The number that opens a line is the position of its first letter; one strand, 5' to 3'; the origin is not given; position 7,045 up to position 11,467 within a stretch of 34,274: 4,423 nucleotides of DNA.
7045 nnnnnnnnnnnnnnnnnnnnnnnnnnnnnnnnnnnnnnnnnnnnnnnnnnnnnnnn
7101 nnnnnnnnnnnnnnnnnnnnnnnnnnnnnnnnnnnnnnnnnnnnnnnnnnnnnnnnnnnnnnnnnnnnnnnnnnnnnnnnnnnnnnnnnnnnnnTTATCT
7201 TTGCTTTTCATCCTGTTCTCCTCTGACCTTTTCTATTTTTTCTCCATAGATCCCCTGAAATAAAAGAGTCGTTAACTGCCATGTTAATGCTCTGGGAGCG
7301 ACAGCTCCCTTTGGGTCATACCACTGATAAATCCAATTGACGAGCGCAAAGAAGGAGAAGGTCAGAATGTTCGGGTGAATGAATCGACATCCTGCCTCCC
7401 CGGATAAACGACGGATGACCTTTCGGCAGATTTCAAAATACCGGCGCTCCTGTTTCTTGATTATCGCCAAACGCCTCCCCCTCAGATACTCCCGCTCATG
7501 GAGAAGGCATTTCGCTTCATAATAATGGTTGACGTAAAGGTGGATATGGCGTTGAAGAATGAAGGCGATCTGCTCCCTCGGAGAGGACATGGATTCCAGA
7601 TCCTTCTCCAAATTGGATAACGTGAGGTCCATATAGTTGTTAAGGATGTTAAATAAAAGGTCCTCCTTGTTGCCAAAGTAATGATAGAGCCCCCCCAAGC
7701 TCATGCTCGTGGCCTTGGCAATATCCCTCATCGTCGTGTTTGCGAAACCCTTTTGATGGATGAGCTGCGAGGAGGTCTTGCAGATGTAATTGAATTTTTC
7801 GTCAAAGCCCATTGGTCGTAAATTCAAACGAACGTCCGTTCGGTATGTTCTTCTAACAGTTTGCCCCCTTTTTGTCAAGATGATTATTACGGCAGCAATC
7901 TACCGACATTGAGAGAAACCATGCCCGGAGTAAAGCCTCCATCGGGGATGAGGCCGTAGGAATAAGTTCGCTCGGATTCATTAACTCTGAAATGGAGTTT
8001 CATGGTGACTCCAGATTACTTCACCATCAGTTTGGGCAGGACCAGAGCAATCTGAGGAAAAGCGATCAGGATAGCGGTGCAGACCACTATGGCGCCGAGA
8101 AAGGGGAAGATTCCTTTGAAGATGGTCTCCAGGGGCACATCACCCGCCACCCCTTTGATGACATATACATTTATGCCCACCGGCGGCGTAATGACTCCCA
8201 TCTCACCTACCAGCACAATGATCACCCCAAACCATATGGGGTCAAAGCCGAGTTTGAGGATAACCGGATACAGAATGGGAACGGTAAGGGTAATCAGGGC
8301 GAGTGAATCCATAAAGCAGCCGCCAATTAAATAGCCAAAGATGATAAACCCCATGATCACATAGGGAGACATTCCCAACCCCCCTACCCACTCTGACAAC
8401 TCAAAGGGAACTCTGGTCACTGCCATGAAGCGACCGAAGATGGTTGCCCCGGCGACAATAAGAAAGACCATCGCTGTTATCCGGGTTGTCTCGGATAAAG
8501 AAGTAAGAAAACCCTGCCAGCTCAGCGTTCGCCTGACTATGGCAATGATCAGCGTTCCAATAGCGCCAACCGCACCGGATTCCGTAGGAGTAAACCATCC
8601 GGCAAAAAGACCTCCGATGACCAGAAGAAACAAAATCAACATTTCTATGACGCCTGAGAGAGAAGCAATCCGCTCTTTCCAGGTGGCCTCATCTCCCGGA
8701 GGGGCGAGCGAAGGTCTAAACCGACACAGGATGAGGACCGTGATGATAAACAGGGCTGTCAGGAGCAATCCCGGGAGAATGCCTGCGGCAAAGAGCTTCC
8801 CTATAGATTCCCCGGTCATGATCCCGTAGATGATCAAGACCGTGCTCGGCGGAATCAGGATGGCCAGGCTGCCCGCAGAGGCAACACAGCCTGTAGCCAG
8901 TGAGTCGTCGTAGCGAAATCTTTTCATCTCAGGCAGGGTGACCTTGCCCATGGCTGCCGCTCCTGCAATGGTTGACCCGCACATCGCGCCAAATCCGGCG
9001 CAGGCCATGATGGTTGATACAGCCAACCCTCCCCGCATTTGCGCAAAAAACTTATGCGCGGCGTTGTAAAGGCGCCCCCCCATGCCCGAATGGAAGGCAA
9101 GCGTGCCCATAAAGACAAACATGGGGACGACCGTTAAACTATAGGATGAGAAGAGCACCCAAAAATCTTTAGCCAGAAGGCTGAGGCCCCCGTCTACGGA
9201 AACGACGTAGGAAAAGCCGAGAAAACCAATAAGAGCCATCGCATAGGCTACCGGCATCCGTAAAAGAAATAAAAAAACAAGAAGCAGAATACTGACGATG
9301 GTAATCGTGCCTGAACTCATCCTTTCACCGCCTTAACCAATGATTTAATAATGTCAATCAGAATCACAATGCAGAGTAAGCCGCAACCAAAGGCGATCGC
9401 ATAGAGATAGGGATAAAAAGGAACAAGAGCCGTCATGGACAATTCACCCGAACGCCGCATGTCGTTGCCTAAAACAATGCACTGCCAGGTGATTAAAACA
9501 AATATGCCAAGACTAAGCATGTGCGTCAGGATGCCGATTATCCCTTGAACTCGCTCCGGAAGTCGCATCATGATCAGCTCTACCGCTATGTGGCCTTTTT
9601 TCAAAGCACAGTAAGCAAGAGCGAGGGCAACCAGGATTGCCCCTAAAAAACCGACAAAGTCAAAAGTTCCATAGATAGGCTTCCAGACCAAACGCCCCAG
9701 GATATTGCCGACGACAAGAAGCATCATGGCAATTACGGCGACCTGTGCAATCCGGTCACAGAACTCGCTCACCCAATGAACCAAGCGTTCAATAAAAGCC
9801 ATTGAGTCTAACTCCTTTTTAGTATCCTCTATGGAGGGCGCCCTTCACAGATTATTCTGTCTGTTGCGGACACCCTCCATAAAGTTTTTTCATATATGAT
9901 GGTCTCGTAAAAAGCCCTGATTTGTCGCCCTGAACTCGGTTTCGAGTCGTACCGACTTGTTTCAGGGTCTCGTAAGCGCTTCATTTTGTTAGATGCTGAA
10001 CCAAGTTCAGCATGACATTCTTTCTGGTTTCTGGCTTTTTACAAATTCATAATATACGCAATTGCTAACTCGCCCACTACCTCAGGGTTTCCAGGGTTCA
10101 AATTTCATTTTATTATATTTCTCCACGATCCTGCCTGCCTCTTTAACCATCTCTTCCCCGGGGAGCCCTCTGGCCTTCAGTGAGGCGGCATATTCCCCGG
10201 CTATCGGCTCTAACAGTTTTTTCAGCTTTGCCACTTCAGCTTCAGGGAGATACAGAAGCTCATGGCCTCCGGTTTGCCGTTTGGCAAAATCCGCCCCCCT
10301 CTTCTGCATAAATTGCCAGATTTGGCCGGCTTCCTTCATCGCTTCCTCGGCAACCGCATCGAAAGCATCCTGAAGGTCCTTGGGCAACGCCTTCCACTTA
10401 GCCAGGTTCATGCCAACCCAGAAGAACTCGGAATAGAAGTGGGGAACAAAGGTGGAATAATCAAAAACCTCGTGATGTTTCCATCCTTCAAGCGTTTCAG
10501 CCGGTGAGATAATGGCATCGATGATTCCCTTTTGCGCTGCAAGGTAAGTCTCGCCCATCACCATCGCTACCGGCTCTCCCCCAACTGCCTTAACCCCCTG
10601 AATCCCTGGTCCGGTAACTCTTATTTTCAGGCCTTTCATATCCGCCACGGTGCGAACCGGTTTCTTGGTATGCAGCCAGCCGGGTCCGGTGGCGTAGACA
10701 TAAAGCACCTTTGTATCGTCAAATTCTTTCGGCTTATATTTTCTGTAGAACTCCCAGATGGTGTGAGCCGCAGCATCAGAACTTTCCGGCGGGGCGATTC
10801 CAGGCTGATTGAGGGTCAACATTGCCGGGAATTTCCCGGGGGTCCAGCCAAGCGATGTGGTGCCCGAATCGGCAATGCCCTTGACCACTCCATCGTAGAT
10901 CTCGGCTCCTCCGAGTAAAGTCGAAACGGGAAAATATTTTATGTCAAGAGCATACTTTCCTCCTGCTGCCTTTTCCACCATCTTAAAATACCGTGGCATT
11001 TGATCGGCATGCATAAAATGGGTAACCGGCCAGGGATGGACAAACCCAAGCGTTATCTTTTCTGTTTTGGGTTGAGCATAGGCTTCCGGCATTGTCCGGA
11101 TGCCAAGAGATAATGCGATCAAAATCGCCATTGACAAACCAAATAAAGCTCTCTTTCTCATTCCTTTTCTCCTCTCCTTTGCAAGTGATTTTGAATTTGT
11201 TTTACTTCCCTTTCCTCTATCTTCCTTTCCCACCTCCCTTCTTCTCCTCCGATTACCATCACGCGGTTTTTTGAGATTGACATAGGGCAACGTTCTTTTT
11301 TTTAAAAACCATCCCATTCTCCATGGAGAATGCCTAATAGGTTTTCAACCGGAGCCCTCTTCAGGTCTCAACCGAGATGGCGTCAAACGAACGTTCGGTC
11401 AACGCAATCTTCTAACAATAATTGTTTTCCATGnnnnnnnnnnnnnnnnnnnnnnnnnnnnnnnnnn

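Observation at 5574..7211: Mutase large subunit lacks the canonical substrate-pocket motifs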

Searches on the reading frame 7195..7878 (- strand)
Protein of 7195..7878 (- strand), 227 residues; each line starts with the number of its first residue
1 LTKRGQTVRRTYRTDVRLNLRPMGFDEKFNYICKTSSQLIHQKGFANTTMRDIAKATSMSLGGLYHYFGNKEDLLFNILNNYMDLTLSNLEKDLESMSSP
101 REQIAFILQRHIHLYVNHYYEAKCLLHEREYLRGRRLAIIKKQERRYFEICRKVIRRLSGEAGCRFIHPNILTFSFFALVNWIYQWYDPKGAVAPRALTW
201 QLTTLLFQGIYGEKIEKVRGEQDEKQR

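Call 5: search_protein_families(library=pfam, proteins=[window:7195-7878:-])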
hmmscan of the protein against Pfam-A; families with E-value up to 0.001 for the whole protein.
window:7195-7878:- (227 aa): 2 families
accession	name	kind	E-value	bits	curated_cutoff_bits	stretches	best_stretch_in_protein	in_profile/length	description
PF17932.6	TetR_C_24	-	4e-19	69.4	26.4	1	98-210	2-114/114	Tetracyclin repressor-like, C-terminal domain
PF00440.29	TetR_N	-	1.3e-14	54.1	24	1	34-76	3-45/47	Bacterial regulatory proteins, tetR family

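Call 6: search_protein_families(library=ncbifam, proteins=[window:7195-7878:-])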
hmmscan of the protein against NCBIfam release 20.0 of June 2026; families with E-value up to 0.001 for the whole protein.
window:7195-7878:- (227 aa): 18 families
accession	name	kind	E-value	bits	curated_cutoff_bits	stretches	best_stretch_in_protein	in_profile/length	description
NF053878.1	FATransRegFadRBac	equivalog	3.2e-13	49.9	200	1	27-155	3-131/190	fatty acid metabolism transcriptional regulator FadR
TIGR03384.1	betaine_BetI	equivalog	2.1e-11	43.9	201.3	1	34-110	15-91/189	choline-binding transcriptional repressor BetI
NF037937.1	septum_RefZ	equivalog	6.4e-11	42.5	180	1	32-127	4-100/195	forespore capture DNA-binding protein RefZ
NF001978.0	PRK00767.1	equivalog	1.7e-09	37.7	118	1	38-110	20-93/197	transcriptional regulator BetI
NF058643.1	TranRegCurRPseudo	equivalog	1.7e-09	37.6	300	1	25-126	5-107/193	TetR family transcriptional repressor CurR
NF050111.1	TransRegSACE7040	equivalog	1.8e-09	37.8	250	1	32-162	6-136/186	SACE_7040 family transcriptional regulator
NF053516.1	TranRepPrsAVib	equivalog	4.2e-08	33.2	300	1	32-100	11-79/208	TetR family transcriptional repressor PsrA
TIGR03613.1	RutR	equivalog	1.5e-07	31.5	368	1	30-179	11-159/202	pyrimidine utilization regulatory protein R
NF051457.1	acryl_TF_AcuR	equivalog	1.5e-07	30.9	247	1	34-126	24-117/204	acrylate utilization transcriptional regulator AcuR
NF051852.1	efflux_TF_MtrR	exception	3.3e-07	30.3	280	1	36-99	19-82/205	multidrug efflux system transcriptional repressor MtrR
NF041196.1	ScbR_bind_reg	equivalog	4.7e-07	30.2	150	1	32-97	11-76/191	ScbR family autoregulator-binding transcription factor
NF007949.0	PRK10668.1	equivalog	8.8e-07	28.6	271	1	31-96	15-79/216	multidrug efflux transporter transcriptional repressor AcrR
NF053731.1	TransRegFasRMycb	equivalog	9.9e-07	28.7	330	1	26-132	10-115/199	HTH-type transcriptional activator FasR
TIGR03968.1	mycofact_TetR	equivalog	2.9e-06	27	224.9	1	34-127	16-103/190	mycofactocin system transcriptional regulator MftR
NF033703.1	transcr_KstR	equivalog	6.7e-06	25.8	280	1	33-111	13-91/185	cholesterol catabolism transcriptional regulator KstR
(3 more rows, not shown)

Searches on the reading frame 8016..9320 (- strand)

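Call 5: search_protein_families(library=pfam, proteins=[window:8016-9320:-])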
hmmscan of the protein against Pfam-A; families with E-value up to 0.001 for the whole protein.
window:8016-9320:- (434 aa): 1 family
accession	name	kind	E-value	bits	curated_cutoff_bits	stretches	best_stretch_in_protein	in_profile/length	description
PF06808.19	DctM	-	3e-103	346.3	23.8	1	12-424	2-413/413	Tripartite ATP-independent periplasmic transporter, DctM component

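Call 6: search_protein_families(library=ncbifam, proteins=[window:8016-9320:-])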
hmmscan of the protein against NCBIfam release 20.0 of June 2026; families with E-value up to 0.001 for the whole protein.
window:8016-9320:- (434 aa): 3 families
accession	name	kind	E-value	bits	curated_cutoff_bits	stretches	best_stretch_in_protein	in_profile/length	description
TIGR00786.1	dctM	subfamily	1.6e-100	336.7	268.45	1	22-429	2-405/405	TRAP transporter large permease subunit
NF011634.1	PRK15060.1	equivalog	1.1e-50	173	800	1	16-425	12-417/425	2,3-diketo-L-gulonate TRAP transporter large permease YiaN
TIGR02123.1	TRAP_fused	subfamily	1.9e-22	79.7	320.65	1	59-417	165-528/615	TRAP transporter fused permease subunit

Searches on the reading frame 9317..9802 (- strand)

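Call 5: search_protein_families(library=pfam, proteins=[window:9317-9802:-])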
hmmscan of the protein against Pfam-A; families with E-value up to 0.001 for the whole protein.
window:9317-9802:- (161 aa): 1 family
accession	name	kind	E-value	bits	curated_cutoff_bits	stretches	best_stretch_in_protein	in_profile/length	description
PF04290.18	DctQ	-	9.2e-24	84.3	28.3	1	26-155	1-130/132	Tripartite ATP-independent periplasmic transporters, DctQ component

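Call 6: search_protein_families(library=ncbifam, proteins=[window:9317-9802:-])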
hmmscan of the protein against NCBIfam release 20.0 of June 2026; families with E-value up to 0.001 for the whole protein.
window:9317-9802:- (161 aa): 0 families

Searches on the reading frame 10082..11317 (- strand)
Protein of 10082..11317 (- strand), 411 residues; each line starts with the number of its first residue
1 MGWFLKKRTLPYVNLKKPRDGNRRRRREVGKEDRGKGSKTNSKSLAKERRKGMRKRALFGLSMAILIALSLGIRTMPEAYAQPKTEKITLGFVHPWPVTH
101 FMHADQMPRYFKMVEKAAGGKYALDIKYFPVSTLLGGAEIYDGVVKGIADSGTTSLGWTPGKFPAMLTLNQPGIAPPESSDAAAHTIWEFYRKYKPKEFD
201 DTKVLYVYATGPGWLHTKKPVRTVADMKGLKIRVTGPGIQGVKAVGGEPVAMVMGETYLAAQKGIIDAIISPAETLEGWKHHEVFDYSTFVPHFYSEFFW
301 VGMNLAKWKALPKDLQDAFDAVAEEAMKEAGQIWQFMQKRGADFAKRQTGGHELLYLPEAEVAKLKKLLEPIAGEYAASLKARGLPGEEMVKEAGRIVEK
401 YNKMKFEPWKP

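Call 5: search_protein_families(library=pfam, proteins=[window:10082-11317:-])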
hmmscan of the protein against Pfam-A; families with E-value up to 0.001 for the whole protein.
window:10082-11317:- (411 aa): 1 family
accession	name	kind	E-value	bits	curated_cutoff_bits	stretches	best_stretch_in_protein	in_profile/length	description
PF03480.18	DctP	-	1.5e-34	120.1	23.4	1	93-376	2-283/286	Bacterial extracellular solute-binding protein, family 7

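Call 6: search_protein_families(library=ncbifam, proteins=[window:10082-11317:-])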
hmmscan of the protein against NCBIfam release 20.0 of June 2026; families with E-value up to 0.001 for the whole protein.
window:10082-11317:- (411 aa): 2 families
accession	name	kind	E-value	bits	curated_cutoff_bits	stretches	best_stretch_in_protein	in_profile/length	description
TIGR00787.1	dctP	subfamily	4.4e-20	72.2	175.05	1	205-332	111-236/257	DctP family TRAP transporter solute-binding subunit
NF037995.1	TRAP_S1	subfamily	2.8e-19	69.5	50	1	112-340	21-248/271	TRAP transporter substrate-binding protein DctP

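Call 39: search_solved_structures(query=window:10082-11317:-, max_evalue=0.00001)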
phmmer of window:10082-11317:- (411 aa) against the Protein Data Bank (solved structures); distinct sequences matched with E-value up to 0.00001: 88 (the best 60 are shown).
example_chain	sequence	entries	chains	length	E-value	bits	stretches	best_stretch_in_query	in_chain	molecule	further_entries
4n6d_A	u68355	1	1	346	5.7e-40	140.5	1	88-401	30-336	TRAP dicarboxylate transporter-DctP subunit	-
4pgn_A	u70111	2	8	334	2.2e-32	115.5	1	85-391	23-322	Extracellular solute-binding protein, family 7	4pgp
4nap_A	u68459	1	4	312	4.7e-32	114.4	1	88-391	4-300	Extracellular solute-binding protein, family 7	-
7nr2_AAA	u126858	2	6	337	1.4e-31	112.9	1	102-403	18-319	TRAP dicarboxylate transporter, DctP subunit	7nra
5im2_A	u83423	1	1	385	4.6e-29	104.6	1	106-408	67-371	Twin-arginine translocation pathway signal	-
5i5p_A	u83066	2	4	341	5.6e-27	97.7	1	122-403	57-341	TRAP TRANSPORTER SOLUTE BINDING PROTEIN | TRAP solute Binding Protein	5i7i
5iga_A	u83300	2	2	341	7.9e-27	97.2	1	122-403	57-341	TRAP TRANSPORTER SOLUTE BINDING PROTEIN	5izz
7nsw_AAA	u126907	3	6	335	6.4e-25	90.9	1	88-403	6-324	TRAP dicarboxylate transporter-DctP subunit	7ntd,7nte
7nrr_AAA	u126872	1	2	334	6.9e-25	90.8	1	88-403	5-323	TRAP dicarboxylate transporter-DctP subunit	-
4p56_A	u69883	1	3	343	2.3e-24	89.1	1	81-388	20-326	Putative extracellular solute-binding protein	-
7nqg_AAA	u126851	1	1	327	1.1e-22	83.5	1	110-389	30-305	TrapT family, dctP subunit, C4-dicarboxylate periplasmic binding protein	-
4nn3_A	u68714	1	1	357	6.2e-19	71.2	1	108-393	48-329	TRAP dicarboxylate transporter, DctP subunit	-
2zzv_A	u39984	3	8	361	5.7e-17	64.7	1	114-377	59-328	ABC transporter, solute-binding protein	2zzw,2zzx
8t9t_A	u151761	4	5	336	1.1e-14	57.3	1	212-377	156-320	Isethionate-binding periplasmic protein DctP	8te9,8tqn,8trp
4xfe_A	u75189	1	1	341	1.8e-14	56.5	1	193-357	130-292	TRAP dicarboxylate transporter subunit DctP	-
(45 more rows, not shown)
